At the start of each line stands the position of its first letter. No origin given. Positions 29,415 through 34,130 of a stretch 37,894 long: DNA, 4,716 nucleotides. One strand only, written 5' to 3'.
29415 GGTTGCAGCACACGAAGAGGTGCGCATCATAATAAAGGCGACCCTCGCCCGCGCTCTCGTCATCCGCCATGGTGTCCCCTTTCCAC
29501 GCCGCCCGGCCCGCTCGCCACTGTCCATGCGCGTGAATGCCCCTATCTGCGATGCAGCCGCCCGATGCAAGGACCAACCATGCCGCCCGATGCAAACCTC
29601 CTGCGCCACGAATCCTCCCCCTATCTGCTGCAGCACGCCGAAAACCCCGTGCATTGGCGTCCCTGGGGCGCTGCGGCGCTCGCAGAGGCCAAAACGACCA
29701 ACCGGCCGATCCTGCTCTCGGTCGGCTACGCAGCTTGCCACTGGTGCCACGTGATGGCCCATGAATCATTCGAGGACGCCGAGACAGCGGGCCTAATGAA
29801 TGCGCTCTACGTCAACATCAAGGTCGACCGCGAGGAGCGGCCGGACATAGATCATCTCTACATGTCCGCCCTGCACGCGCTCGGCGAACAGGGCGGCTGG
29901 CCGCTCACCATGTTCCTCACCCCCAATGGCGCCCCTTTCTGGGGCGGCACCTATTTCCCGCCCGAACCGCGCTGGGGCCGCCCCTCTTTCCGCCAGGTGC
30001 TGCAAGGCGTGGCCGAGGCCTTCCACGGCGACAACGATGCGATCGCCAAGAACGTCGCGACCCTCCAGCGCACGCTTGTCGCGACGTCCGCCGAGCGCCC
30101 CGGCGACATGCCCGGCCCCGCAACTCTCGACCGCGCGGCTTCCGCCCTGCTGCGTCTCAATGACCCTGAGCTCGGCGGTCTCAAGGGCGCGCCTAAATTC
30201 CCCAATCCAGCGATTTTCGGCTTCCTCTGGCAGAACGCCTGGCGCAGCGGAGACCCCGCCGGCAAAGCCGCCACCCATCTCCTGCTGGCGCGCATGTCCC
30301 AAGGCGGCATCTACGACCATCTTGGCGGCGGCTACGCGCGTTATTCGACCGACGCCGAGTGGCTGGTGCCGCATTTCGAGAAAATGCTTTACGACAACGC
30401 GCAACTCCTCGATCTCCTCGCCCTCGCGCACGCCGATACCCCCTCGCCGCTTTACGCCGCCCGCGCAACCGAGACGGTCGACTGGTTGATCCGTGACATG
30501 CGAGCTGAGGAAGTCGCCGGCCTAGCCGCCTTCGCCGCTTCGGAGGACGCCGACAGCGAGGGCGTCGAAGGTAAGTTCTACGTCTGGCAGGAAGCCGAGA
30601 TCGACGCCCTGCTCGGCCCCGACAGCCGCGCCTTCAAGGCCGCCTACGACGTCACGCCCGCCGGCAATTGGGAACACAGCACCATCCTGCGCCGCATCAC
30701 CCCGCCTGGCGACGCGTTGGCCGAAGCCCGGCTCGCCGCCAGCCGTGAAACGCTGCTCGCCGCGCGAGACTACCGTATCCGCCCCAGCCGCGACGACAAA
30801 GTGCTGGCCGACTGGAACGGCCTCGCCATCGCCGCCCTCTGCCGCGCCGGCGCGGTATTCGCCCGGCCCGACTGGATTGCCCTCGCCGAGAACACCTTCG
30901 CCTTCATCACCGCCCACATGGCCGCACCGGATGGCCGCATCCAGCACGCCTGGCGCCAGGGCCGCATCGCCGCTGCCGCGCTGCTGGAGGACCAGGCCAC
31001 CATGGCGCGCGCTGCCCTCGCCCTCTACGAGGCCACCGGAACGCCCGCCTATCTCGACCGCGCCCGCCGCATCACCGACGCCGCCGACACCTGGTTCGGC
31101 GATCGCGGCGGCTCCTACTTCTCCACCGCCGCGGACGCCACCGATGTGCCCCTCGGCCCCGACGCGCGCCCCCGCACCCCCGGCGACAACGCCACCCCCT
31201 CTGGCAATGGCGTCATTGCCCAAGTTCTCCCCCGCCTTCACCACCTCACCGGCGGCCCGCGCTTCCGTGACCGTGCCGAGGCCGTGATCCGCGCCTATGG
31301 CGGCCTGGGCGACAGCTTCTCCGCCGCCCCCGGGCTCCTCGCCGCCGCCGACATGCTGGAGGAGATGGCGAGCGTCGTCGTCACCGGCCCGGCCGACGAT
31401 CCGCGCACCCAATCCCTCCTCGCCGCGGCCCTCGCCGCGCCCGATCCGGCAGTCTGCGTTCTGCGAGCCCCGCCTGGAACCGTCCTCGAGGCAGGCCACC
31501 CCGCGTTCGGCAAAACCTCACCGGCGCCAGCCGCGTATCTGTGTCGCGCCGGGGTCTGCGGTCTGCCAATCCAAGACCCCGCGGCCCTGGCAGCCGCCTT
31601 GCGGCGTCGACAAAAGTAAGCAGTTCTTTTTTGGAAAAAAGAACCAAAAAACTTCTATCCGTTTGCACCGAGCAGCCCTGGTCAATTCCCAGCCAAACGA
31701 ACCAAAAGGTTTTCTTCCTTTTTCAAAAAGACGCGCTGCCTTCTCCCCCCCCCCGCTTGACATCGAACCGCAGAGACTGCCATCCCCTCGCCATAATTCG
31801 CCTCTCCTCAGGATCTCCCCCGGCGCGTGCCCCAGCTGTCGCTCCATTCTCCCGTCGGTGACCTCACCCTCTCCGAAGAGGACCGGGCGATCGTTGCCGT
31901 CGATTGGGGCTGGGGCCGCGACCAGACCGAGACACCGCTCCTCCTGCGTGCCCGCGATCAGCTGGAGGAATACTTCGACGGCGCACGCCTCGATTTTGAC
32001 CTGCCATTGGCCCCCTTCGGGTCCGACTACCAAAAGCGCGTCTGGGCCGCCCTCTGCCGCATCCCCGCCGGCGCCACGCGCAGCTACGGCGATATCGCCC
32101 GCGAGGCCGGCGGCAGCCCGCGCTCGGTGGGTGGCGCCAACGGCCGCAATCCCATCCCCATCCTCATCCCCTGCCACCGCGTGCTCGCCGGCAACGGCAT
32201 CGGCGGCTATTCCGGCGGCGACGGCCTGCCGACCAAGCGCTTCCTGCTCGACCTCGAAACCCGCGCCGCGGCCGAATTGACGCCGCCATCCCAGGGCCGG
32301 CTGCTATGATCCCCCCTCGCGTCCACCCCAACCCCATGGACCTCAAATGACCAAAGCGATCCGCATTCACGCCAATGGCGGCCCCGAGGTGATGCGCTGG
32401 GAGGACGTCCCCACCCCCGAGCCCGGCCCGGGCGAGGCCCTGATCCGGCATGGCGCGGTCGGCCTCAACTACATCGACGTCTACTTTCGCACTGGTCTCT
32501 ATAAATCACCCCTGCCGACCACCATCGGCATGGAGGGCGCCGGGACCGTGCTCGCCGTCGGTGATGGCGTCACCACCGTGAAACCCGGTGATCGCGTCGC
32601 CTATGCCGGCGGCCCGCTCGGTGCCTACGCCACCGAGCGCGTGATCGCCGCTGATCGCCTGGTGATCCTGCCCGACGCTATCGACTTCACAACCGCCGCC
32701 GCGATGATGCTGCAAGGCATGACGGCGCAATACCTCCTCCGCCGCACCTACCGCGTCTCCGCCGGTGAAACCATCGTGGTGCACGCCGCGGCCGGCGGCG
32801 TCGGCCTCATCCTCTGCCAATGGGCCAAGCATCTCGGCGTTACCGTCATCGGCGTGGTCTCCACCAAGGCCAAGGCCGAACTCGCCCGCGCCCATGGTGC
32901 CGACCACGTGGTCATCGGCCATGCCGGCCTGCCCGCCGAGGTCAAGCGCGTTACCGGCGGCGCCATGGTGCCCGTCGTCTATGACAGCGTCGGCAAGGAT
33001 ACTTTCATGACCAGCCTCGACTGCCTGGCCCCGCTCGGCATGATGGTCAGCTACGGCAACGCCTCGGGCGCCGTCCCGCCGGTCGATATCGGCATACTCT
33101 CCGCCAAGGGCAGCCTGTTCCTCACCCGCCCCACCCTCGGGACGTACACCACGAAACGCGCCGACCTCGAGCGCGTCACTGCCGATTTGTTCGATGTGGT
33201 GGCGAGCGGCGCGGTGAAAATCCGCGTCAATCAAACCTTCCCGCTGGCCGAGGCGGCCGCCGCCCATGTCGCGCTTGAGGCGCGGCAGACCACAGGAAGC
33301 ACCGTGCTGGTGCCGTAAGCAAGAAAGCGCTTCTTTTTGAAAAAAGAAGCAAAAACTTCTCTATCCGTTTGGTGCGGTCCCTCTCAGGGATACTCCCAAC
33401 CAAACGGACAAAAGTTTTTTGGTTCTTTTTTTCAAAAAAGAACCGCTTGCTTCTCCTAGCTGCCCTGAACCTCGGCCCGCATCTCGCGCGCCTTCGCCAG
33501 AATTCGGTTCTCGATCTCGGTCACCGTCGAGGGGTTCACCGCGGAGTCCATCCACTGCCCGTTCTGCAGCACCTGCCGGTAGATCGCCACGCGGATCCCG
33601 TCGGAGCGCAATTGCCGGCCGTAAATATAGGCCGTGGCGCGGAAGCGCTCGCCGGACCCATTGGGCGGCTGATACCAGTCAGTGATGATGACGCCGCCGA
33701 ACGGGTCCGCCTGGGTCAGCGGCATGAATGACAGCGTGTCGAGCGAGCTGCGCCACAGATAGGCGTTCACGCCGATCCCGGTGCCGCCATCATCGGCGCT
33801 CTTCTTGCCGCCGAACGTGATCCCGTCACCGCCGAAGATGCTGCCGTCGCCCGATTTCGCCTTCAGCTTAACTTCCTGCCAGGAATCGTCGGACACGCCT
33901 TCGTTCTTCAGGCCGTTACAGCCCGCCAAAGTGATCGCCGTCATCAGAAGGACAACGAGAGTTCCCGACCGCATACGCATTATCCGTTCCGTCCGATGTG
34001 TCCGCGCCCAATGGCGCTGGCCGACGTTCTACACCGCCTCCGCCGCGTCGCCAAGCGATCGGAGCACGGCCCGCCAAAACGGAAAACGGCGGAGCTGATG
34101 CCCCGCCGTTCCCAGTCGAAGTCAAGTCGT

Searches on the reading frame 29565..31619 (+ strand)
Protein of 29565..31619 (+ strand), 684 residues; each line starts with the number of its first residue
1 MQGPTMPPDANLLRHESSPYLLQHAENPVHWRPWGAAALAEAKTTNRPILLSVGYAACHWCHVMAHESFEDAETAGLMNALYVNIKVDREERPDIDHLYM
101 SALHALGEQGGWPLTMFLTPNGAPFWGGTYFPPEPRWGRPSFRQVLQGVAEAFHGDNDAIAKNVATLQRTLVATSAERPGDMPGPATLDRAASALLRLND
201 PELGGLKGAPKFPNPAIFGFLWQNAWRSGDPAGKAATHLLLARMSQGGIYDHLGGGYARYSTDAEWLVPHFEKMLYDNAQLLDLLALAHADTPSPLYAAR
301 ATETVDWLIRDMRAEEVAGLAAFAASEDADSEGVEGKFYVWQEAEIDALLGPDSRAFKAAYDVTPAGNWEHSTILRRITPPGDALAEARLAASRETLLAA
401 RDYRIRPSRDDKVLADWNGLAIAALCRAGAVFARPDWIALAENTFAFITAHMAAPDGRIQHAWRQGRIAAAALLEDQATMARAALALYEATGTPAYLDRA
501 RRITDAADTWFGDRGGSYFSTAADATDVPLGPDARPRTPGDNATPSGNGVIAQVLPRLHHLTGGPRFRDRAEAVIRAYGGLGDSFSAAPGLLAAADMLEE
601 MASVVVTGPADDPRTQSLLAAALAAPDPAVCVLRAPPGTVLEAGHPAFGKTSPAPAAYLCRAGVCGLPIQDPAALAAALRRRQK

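Call 19: search_protein_families(library=pfam, proteins=[window:29565-31619:+])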
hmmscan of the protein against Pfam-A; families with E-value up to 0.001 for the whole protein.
window:29565-31619:+ (684 aa): 2 families
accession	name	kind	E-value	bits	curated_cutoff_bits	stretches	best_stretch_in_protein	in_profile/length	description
PF03190.21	Thioredox_DsbH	-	6.2e-71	238.1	27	1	11-171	2-162/163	Protein of unknown function, DUF255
PF13899.12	Thioredoxin_7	-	3.1e-06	27.7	27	1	31-120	2-83/83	Thioredoxin-like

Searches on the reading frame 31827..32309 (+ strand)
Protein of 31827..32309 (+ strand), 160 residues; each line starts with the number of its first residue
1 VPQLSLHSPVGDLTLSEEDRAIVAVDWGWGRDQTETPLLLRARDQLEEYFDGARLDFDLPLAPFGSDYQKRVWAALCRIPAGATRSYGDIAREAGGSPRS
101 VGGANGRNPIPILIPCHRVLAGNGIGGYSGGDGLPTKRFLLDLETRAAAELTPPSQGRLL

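Call 19: search_protein_families(library=pfam, proteins=[window:31827-32309:+])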
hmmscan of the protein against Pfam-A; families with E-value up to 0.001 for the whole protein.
window:31827-32309:+ (160 aa): 2 families
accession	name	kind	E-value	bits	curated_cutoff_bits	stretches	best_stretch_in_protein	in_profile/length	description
PF01035.26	DNA_binding_1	-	3e-27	94.7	27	1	68-145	2-80/81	6-O-methylguanine DNA methyltransferase, DNA binding domain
PF02870.21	Methyltransf_1N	-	1.3e-09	38.9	21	1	6-63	6-71/71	6-O-methylguanine DNA methyltransferase, ribonuclease-like domain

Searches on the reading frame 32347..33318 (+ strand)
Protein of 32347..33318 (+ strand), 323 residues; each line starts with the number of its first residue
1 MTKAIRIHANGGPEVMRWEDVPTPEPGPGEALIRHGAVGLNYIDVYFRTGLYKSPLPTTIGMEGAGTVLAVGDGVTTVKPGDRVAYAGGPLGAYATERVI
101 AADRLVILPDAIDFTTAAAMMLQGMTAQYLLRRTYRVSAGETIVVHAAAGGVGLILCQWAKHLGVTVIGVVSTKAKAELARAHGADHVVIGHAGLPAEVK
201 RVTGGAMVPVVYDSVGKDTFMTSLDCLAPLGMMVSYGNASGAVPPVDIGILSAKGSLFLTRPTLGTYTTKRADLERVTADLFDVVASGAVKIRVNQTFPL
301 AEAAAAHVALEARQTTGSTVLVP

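Call 19: search_protein_families(library=pfam, proteins=[window:32347-33318:+])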
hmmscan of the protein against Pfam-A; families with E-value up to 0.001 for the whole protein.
window:32347-33318:+ (323 aa): 3 families
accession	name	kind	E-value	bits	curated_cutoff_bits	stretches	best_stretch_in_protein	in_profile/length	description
PF00107.32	ADH_zinc_N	-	6.3e-23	81.6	31.8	1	151-255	1-101/129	Zinc-binding dehydrogenase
PF13602.12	ADH_zinc_N_2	-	2.1e-18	68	27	1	184-321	2-134/134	Zinc-binding dehydrogenase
PF08240.17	ADH_N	-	7.3e-16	58.8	23.5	1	27-110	1-104/104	Alcohol dehydrogenase GroES-like domain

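Call 29: find_related_loci(query=window:32347-33318:+, collection=metagenome_contigs, flank=4000)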
Query window:32347-33318:+ (323 aa) in metagenome_contigs; peptide patterns used: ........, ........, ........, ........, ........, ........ (x = any residue, [..] = any of these).
600 stretches matched a pattern (row limit reached: there are more); 568 encode a relative of the query (tblastn E <= 1e-3); the best 80 are kept; 80 distinct loci.
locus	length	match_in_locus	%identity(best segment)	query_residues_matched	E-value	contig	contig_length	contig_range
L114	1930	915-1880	83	2-323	0e+0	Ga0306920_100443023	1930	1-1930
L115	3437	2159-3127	85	1-323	0e+0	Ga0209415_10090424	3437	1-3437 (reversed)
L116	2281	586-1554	84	1-323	0e+0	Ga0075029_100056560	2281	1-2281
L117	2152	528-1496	81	1-323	0e+0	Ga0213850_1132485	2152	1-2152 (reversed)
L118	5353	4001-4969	81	1-323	7e-174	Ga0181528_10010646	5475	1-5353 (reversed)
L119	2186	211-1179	80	1-323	0e+0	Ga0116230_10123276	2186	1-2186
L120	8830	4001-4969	80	1-323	8e-170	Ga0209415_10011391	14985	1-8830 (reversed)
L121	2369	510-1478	79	1-323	0e+0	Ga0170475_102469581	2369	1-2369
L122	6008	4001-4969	81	1-323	7e-170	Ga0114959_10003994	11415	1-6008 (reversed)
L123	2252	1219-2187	80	1-323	0e+0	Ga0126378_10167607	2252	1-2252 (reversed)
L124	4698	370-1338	79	1-323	4e-172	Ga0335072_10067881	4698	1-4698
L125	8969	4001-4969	83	2-323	2e-167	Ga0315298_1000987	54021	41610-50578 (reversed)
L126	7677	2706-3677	81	1-323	4e-167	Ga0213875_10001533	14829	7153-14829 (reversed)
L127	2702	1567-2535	78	1-323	3e-177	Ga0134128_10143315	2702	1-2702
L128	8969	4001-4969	79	1-323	9e-167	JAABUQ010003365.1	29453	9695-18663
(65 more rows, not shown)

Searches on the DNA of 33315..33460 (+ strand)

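Call 30: search_dna_similar(query=window:33315-33460:+, collection=plasmids, mode=distant, max_rows=30)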
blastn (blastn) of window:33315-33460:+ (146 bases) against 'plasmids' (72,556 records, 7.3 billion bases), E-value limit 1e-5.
Records with a match: 2; places in all: 2; records where one place covers at least 80% of the query: 0.
Best place of each record, by identity: 60-80% 2.
By first word of the organism name: Pseudoroseomonas 2.
By predicted mobility (MOB-suite, as given by PLSDB): non-mobilizable 2.
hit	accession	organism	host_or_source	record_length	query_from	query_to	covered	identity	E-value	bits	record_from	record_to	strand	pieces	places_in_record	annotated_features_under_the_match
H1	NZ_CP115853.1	Pseudoroseomonas cervicalis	-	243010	16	130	79%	76.4%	2e-10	73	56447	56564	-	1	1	none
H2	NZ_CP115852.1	Pseudoroseomonas cervicalis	-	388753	16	129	78%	75.8%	3e-9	69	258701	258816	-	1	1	none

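Call 79: search_dna_similar(query=window:33315-33460:+, collection=phages, mode=distant, max_rows=20)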
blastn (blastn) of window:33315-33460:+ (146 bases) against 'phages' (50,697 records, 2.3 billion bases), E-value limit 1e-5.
Records with a match: 1; places in all: 1; records where one place covers at least 80% of the query: 0.
Best place of each record, by identity: 95-99% 1.
By first word of the organism name: Microviridae 1.
By host as written in the record: - 1.
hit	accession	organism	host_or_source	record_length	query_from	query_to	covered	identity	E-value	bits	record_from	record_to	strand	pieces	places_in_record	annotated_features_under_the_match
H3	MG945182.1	Microviridae sp.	cattle blood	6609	96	132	25%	97.3%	4e-8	64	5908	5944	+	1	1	none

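Call 81: get_annotated_region(hit=H3, flank=700)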
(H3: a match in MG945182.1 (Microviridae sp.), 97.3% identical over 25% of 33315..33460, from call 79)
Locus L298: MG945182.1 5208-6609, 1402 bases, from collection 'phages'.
description: UNVERIFIED: Microviridae sp. isolate 568-1602, complete genome.
organism: Microviridae sp. (NCBI taxid 2202644)
taxonomy: Viruses; Monodnaviria; Sangervirae; Phixviricota; Malgrandaviricetes; Petitvirales; Microviridae
host: -; source: cattle blood; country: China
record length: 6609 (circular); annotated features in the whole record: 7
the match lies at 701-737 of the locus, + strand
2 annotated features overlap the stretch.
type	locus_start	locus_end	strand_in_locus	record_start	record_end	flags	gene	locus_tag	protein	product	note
misc_feature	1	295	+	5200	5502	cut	-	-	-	-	similar to hypothetical protein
misc_feature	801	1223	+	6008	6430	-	-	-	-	-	similar to hypothetical protein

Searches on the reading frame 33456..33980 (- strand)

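Call 19: search_protein_families(library=pfam, proteins=[window:33456-33980:-])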
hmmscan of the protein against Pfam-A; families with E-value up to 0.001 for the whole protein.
window:33456-33980:- (174 aa): 1 family
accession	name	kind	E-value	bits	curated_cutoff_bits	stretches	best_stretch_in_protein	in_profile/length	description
PF12100.13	DUF3576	-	4.4e-42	142.8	25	1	69-168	1-100/101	Domain of unknown function (DUF3576)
